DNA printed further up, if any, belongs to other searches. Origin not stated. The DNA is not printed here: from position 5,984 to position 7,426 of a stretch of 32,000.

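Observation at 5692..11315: Two identical tandem copies of an RS1-like satellite filamentous phage, next to an unrelated complete inovirus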

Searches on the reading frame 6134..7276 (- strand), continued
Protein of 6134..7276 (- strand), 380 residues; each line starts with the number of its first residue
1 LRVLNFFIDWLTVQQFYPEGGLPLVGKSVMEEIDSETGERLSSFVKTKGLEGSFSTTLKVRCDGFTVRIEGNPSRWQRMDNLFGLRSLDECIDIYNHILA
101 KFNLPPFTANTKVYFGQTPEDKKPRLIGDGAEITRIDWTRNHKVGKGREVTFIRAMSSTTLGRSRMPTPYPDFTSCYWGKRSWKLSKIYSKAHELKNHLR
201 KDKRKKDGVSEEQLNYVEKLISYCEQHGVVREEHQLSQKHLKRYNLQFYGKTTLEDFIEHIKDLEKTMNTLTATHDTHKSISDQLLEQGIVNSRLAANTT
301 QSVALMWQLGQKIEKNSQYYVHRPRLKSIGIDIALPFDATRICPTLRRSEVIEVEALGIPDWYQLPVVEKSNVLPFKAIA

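Call 25: find_related_loci(query=A1, collection=genome_contigs, flank=10000)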
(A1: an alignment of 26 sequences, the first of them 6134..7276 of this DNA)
Query A1 (380 aa) in genome_contigs; peptide patterns used: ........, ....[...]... (x = any residue, [..] = any of these).
110 stretches matched a pattern; 40 encode a relative of the query (tblastn E <= 1e-3); 38 distinct loci.
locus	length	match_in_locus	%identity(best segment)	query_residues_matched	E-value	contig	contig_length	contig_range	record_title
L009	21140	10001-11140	93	1-380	0e+0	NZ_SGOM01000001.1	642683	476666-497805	Vibrio cincinnatiensis strain 19-VB00020 NODE_1, whole genome shotgun sequence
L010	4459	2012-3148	61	6-380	8e-167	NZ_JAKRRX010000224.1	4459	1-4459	Vibrio paucivorans strain DBSS07 224, whole genome shotgun sequence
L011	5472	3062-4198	61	6-380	1e-162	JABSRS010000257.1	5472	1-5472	MAG: Gammaproteobacteria bacterium isolate DT_92 DT-Psychrobiaceae-1_scaffold_258, whole genome shotgun sequence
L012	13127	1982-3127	61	3-380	1e-157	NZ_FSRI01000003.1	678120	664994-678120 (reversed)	Salinivibrio sp. ES.052, whole genome shotgun sequence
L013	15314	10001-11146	61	3-380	1e-157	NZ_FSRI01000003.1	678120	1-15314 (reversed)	Salinivibrio sp. ES.052, whole genome shotgun sequence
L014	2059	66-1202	59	6-380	1e-168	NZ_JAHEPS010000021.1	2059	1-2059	Shewanella jiangmenensis strain JM162201 NODE_21_length_2059_cov_61.952899, whole genome shotgun sequence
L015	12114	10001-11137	61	6-380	1e-156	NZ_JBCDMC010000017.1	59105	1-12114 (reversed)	Vibrio sp. F74 NODE_17, whole genome shotgun sequence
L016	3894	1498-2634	60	6-380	1e-161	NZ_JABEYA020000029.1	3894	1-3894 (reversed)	Vibrio ostreicida strain PP-203 NODE_29_length_3894_cov_317.417970, whole genome shotgun sequence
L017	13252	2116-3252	60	6-380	2e-156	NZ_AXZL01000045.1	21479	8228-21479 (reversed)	Shewanella decolorationis S12 Contig45, whole genome shotgun sequence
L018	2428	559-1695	60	6-380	9e-166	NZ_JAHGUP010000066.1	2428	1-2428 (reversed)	Vibrio anguillarum strain DSM 21597 DSM21597_trimmed_(paired)_contig_66, whole genome shotgun sequence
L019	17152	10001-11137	60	6-380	3e-154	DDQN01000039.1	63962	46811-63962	MAG TPA_asm: Vibrio sp. UBA2441 UBA2441_contig_74, whole genome shotgun sequence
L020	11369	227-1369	61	4-380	5e-154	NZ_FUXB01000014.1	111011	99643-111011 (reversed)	Vibrio cincinnatiensis DSM 19608, whole genome shotgun sequence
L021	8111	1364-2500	60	6-380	1e-153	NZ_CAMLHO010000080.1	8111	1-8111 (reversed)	MAG: uncultured Aliivibrio sp. isolate ERR4918566_bin.2_MetaWRAP_v1.1_MAG NODE_101_length_8111_cov_8.223064, whole genom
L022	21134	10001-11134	60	7-380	4e-153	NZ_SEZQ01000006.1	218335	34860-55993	Aliivibrio finisterrensis strain A33 NODE_6_length_218335_cov_141.442, whole genome shotgun sequence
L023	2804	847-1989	59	6-380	1e-161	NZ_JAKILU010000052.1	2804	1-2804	Shewanella glacialipiscicola strain LMG 23744 contig00052, whole genome shotgun sequence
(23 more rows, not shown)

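Call 28: find_encoding_contigs(protein=P0042, flank=10000, max_places=4)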
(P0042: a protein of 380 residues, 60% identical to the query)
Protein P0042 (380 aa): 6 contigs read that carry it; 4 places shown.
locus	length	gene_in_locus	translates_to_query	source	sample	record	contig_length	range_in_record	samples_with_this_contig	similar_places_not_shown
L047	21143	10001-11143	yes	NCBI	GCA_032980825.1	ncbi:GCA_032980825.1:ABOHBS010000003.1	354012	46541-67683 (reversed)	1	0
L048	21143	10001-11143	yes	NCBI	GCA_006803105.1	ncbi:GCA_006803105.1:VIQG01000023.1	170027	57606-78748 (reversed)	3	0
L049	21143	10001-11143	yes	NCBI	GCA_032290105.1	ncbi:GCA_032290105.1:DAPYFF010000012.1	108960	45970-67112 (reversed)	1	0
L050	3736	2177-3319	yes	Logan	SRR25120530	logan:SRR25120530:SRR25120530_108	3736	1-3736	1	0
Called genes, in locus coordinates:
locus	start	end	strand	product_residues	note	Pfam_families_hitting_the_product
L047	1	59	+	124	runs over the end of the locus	PF10719:ComFB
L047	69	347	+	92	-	PF10115:HlyU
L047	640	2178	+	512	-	PF05222:AlaDh_PNT_N, PF01262:AlaDh_PNT_C, PF12769:PNTB_4TM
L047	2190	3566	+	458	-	PF02233:PNTB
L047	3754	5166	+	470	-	PF11884:DUF3404, PF00512:HisKA (weak), PF02518:HATPase_c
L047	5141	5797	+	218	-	PF00072:Response_reg, PF00486:Trans_reg_C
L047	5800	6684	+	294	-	PF11060:DUF2861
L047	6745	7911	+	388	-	PF13729:TraF_2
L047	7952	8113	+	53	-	PF03701:UPF0181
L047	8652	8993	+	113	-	-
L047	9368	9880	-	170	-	PF12844:HTH_19, PF13560:HTH_31, PF01381:HTH_3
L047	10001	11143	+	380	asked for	PF05144:Phage_CRI, PF05155:G2P_X_C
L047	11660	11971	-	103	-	PF01253:SUI1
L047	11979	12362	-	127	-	PF11782:DUF3319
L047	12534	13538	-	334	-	PF01820:Dala_Dala_lig_N, PF02222:ATP-grasp, PF07478:Dala_Dala_lig_C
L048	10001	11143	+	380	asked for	PF05144:Phage_CRI, PF05155:G2P_X_C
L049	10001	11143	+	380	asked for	PF05144:Phage_CRI, PF05155:G2P_X_C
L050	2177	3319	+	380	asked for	PF05144:Phage_CRI, PF05155:G2P_X_C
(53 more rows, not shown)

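Call 49: search_dna_similar(query=window:6134-7276:-, collection=plasmids, mode=protein, max_rows=30)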
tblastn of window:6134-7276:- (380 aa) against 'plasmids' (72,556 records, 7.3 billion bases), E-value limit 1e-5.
Records with a match: 27; places in all: 35; records where one place covers at least 80% of the query: 27.
Best place of each record, by identity: <60% 27.
By first word of the organism name: Pseudomonas 5; Acinetobacter 5; Klebsiella 3; Xanthomonas 3; Vibrio 2; Enterobacter 2; Citrobacter 1; [Haemophilus] 1; Aeromonas 1; Psychrobacter 1; and 3 more.
By predicted mobility (MOB-suite, as given by PLSDB): non-mobilizable 23; conjugative 4.
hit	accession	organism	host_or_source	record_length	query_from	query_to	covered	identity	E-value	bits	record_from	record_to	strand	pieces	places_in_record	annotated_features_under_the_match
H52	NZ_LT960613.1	Vibrio tapetis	-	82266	6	380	99%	59.9%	8e-151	478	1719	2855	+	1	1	phage/plasmid replication protein, II/X family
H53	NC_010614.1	Vibrio tapetis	-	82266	6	380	99%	59.9%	8e-151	478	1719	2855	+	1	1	phage/plasmid replication protein, II/X family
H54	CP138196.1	Pseudomonas aeruginosa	Homo sapiens,Wound/Abscess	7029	6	367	95%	39.1%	1e-68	241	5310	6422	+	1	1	phage/plasmid replication protein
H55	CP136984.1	Pseudomonas aeruginosa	Homo sapiens,Wound/Abscess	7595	6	370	96%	35.5%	3e-60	217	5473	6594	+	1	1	phage/plasmid replication protein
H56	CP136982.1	Pseudomonas aeruginosa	Homo sapiens,Wound/Abscess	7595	6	370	96%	35.5%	3e-60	217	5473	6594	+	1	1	phage/plasmid replication protein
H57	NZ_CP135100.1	Pseudomonas aeruginosa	Homo sapiens,tracheal aspirate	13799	6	364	94%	35.3%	1e-58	212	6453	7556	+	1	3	phage/plasmid replication protein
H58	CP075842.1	Pseudomonas aeruginosa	Homo sapiens,Cell culture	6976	7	370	96%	34.7%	1e-50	189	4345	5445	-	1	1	hypothetical protein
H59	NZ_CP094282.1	Klebsiella aerogenes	Homo sapiens,Hydrothorax and Ascites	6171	6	366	95%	34.6%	1e-55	203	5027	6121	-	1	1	phage/plasmid replication protein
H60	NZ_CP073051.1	Citrobacter sp. MGH105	Homo sapiens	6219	6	366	95%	33.9%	1e-56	206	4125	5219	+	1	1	phage/plasmid replication protein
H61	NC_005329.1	[Haemophilus] ducreyi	-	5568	3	366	96%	33.1%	3e-52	194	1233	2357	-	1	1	phage/plasmid replication protein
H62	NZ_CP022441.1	Klebsiella sp. LY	-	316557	6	366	95%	33.0%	7e-56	204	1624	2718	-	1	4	phage/plasmid replication protein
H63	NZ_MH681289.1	Klebsiella pneumoniae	Homo sapiens,urinary culture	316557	6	366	95%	33.0%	7e-56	204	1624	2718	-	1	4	phage/plasmid replication protein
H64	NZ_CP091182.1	Aeromonas caviae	-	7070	4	369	96%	29.4%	3e-44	170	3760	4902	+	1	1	phage/plasmid replication protein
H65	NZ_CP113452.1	Acinetobacter baumannii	cell culture,Draining-Matting Conveyor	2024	6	362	94%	26.7%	7e-10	68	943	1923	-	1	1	phage/plasmid replication protein, II/X family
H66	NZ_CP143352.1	Acinetobacter baumannii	Homo sapiens,skin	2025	6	362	94%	26.7%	7e-10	68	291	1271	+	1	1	phage/plasmid replication protein, II/X family | hypothetical protein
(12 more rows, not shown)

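Call 51: find_encoding_contigs(protein=P0006, flank=10000, max_places=5)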
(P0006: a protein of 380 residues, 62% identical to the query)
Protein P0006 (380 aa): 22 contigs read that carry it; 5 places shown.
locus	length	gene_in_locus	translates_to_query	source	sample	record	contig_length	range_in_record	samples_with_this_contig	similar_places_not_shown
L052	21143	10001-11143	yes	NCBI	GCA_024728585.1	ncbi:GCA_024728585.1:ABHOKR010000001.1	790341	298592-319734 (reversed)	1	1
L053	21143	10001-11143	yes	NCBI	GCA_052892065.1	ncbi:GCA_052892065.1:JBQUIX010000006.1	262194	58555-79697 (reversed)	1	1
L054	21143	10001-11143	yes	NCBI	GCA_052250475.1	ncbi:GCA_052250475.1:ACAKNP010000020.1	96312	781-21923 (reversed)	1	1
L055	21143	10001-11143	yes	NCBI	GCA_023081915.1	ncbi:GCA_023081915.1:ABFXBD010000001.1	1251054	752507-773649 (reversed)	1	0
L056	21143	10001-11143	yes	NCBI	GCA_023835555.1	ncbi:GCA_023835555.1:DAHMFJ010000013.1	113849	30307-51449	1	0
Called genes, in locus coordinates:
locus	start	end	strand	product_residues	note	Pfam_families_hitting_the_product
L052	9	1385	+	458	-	PF02233:PNTB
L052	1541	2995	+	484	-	PF11884:DUF3404, PF00512:HisKA (weak), PF02518:HATPase_c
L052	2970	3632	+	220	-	PF00072:Response_reg, PF00486:Trans_reg_C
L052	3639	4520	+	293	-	PF11060:DUF2861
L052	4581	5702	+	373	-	PF13729:TraF_2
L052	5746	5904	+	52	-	PF03701:UPF0181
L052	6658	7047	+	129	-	PF00582:Usp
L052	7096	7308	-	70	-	-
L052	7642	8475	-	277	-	PF00126:HTH_1, PF03466:LysR_substrate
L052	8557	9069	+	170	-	-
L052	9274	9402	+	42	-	PF12472:DUF3693 (weak)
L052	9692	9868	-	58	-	-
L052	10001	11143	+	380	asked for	PF05144:Phage_CRI (weak), PF05155:G2P_X_C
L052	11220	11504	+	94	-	PF02303:Phage_DNA_bind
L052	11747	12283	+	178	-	PF04545:Sigma70_r4 (faint), PF02796:HTH_7 (faint), PF07750:GcrA (faint), PF19575:HTH_58 (faint), PF08281:Sigma70_r4_2 (weak), PF13384:HTH_23 (faint), PF13518:HTH_28 (faint), PF13936:HTH_38 (weak), +1 more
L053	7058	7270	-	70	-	-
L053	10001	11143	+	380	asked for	PF05144:Phage_CRI (weak), PF05155:G2P_X_C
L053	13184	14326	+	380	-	PF05144:Phage_CRI (weak), PF05155:G2P_X_C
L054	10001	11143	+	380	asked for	PF05144:Phage_CRI (weak), PF05155:G2P_X_C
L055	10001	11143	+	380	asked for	PF05144:Phage_CRI (weak), PF05155:G2P_X_C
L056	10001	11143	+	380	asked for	PF05144:Phage_CRI (weak), PF05155:G2P_X_C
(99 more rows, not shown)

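Call 52: find_encoding_contigs(protein=P0020, flank=10000, max_places=4)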
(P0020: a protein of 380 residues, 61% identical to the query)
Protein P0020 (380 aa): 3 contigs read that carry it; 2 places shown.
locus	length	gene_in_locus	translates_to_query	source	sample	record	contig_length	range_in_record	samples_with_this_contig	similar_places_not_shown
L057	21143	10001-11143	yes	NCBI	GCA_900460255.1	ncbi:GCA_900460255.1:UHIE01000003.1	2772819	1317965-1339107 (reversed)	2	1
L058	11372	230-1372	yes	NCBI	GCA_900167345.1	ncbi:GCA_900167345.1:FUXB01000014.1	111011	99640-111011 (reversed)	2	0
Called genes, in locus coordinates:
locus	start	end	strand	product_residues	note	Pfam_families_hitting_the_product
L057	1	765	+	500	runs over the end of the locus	PF11884:DUF3404, PF00512:HisKA (weak), PF02518:HATPase_c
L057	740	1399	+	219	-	PF00072:Response_reg, PF00486:Trans_reg_C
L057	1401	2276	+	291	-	PF11060:DUF2861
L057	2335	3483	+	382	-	PF13729:TraF_2, PF11751:PorP_SprF (weak)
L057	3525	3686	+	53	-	PF03701:UPF0181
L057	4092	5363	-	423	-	PF01053:Cys_Met_Meta_PP, PF00155:Aminotran_1_2, PF01041:DegT_DnrJ_EryC1, PF00266:Aminotran_5 (weak)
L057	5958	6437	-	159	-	PF01381:HTH_3, PF12844:HTH_19, PF13443:HTH_26 (weak), PF13560:HTH_31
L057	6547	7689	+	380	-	PF05144:Phage_CRI, PF05155:G2P_X_C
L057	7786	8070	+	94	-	PF02303:Phage_DNA_bind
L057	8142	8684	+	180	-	PF02796:HTH_7 (faint), PF07750:GcrA (weak), PF13936:HTH_38 (faint), PF04545:Sigma70_r4 (faint), PF08281:Sigma70_r4_2 (faint), PF13384:HTH_23 (faint)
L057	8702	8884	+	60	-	-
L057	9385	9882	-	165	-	PF01381:HTH_3, PF12844:HTH_19, PF13443:HTH_26 (weak), PF13560:HTH_31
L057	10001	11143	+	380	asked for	PF05144:Phage_CRI, PF05155:G2P_X_C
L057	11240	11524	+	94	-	PF02303:Phage_DNA_bind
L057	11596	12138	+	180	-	PF02796:HTH_7 (faint), PF07750:GcrA (weak), PF13936:HTH_38 (faint), PF04545:Sigma70_r4 (faint), PF08281:Sigma70_r4_2 (faint), PF13384:HTH_23 (faint)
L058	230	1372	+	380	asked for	PF05144:Phage_CRI, PF05155:G2P_X_C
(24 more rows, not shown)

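Call 53: find_encoding_contigs(protein=P0085, flank=10000, max_places=4)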
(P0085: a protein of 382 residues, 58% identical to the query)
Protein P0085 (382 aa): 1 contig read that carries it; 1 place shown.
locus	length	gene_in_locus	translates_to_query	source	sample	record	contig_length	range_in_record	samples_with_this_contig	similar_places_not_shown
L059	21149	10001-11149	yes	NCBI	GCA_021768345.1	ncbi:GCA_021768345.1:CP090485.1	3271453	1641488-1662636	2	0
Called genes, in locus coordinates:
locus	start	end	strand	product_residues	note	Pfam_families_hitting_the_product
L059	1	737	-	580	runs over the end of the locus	PF13654:AAA_32, PF20436:LonB_AAA-LID (weak), PF05362:Lon_C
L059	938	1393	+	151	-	PF06303:MatP, PF17414:MatP_C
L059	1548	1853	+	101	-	PF12321:DUF3634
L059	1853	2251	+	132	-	PF03479:PCC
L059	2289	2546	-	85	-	-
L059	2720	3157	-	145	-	-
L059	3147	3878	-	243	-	PF00486:Trans_reg_C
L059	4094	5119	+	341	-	PF12710:HAD (faint)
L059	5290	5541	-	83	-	-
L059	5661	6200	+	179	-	PF07963:N_methyl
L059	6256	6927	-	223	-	PF02028:BCCT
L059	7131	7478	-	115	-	PF02028:BCCT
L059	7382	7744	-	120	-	PF02028:BCCT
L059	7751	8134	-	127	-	PF07366:SnoaL, PF12680:SnoaL_2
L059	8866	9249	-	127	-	PF13560:HTH_31, PF01381:HTH_3, PF12844:HTH_19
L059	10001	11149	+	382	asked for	PF05144:Phage_CRI, PF05155:G2P_X_C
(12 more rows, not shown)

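Call 66: search_protein_families(library=pfam, proteins=[L009:3730-5001:-, L009:5011-5394:+, L009:5324-5671:-, L009:5730-6053:-, L009:6028-6321:-, L009:6465-6833:-, L009:6769-7086:-, L009:7595-8293:+, L009:8338-8631:-, L009:11679-13421:-], max_evalue=0.01)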
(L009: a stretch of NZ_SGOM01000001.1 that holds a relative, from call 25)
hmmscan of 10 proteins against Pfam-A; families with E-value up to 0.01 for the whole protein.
L009:3730-5001:- (423 aa): 6 families
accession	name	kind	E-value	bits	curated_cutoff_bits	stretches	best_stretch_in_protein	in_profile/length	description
PF01053.26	Cys_Met_Meta_PP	-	1.3e-135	452.3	27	1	4-420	1-381/381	Cys/Met metabolism PLP-dependent enzyme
PF01041.23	DegT_DnrJ_EryC1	-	1.2e-09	38.3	19.8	1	56-182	23-149/360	DegT/DnrJ/EryC1/StrS aminotransferase family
PF00155.27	Aminotran_1_2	-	2.2e-09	37.4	19.7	1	60-261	45-268/361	Aminotransferase class I and II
PF00266.25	Aminotran_5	-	3.8e-07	29.9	21.5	1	84-212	76-210/371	Aminotransferase class-V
PF02347.22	GDC-P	-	0.00014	21.3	26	1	84-203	142-258/429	Glycine cleavage system P-protein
PF01212.27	Beta_elim_lyase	-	0.00057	19.7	27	1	56-260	31-220/288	Beta-eliminating lyase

L009:5011-5394:+ (127 aa): 1 family
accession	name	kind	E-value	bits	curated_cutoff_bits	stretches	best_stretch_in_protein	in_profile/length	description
PF12472.13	DUF3693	-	7.6e-17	61.1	21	1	31-87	1-60/60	Phage related protein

L009:5324-5671:- (115 aa): 0 families

L009:5730-6053:- (107 aa): 1 family
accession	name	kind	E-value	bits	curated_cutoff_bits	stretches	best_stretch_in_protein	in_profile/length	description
PF15781.12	ParE-like_toxin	-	1.2e-32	112.2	28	1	10-96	1-87/87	ParE-like toxin of type II bacterial toxin-antitoxin system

L009:6028-6321:- (97 aa): 1 family
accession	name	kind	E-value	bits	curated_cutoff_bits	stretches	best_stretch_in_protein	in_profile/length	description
PF11903.14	ParD_like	-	2.3e-16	59.9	23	1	24-89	2-66/73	ParD-like antitoxin of type II bacterial toxin-antitoxin system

L009:6465-6833:- (122 aa): 1 family
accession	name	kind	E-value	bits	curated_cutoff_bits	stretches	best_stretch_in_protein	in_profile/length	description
PF00263.26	Secretin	-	4.2e-27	95.2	27.5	1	18-121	58-167/169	Bacterial type II and III secretion system protein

L009:6769-7086:- (105 aa): 1 family
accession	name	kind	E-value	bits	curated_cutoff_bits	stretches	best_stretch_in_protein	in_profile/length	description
PF00263.26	Secretin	-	4.3e-05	23.6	27.5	1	51-102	1-54/169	Bacterial type II and III secretion system protein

L009:7595-8293:+ (232 aa): 0 families

L009:8338-8631:- (97 aa): 1 family
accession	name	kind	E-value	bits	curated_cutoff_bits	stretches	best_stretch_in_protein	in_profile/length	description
PF12375.13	DUF3653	-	5.1e-19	68.6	22.4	1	12-79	1-66/66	Phage protein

L009:11679-13421:- (580 aa): 4 families
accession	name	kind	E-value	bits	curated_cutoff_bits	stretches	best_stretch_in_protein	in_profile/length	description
PF02518.31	HATPase_c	-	4.2e-29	101.6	26.4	1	322-431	2-110/111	Histidine kinase-, DNA gyrase B-, and HSP90-like ATPase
PF00072.30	Response_reg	-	6.5e-29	100.8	30.2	1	460-568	1-108/111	Response regulator receiver domain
PF00512.31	HisKA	-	3.1e-20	72.4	26.9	1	210-274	1-66/66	His Kinase A (phospho-acceptor) domain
PF13581.12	HATPase_c_2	-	0.008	16.6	27.4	0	332-406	42-110/127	Histidine kinase-like ATPase domain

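Call 74: find_related_loci(query=A1, collection=viral_contigs, flank=8000)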
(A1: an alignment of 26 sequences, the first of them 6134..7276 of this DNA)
Query A1 (380 aa) in viral_contigs; peptide patterns used: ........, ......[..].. (x = any residue, [..] = any of these).
12 stretches matched a pattern; 8 encode a relative of the query (tblastn E <= 1e-3); 7 distinct loci.
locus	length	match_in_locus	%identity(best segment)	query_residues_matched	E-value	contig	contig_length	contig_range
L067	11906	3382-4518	62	6-380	3e-163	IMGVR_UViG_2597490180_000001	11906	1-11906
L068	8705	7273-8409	60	6-380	1e-159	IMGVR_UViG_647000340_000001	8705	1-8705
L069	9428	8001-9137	60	6-380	2e-160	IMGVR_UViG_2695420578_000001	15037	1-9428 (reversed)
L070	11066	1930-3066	61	6-380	2e-156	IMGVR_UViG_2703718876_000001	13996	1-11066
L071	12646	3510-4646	60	6-380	4e-156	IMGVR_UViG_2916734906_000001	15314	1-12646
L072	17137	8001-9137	60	6-380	4e-156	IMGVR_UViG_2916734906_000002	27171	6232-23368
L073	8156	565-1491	58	4-309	3e-117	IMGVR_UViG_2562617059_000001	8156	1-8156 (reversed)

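Call 85: search_solved_structures(query=A1, max_evalue=0.1)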
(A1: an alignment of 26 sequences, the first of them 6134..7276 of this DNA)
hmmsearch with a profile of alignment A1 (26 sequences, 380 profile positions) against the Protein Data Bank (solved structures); distinct sequences matched with E-value up to 0.1: 0.
